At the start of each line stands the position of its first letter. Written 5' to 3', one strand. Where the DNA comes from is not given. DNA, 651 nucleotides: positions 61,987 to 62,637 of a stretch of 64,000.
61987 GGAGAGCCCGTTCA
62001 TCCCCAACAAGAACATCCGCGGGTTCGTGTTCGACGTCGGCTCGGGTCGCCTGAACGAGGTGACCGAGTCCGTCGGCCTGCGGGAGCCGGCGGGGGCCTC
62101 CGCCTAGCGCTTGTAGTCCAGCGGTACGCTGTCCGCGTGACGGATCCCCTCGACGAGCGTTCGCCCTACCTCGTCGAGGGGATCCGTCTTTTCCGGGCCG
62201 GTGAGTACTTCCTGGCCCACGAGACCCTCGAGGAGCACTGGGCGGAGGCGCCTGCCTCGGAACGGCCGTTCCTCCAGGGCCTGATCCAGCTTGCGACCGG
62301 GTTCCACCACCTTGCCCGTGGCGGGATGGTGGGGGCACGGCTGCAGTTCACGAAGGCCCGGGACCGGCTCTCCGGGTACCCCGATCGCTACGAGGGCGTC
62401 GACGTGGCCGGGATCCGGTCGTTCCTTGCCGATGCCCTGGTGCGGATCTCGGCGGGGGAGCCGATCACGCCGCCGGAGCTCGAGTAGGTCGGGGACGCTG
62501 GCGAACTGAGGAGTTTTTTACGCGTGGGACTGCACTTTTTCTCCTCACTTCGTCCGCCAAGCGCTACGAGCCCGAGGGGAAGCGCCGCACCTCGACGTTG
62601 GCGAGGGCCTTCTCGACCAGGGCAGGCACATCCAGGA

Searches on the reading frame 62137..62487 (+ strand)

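Call 51: search_protein_families(library=pfam, proteins=[window:62137-62487:+], max_evalue=0.001)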
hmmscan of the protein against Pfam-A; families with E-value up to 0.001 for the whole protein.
window:62137-62487:+ (116 aa): 1 family
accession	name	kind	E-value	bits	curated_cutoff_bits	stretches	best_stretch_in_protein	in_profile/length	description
PF03745.19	DUF309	-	1e-21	76.8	27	1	13-68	2-57/59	Domain of unknown function (DUF309)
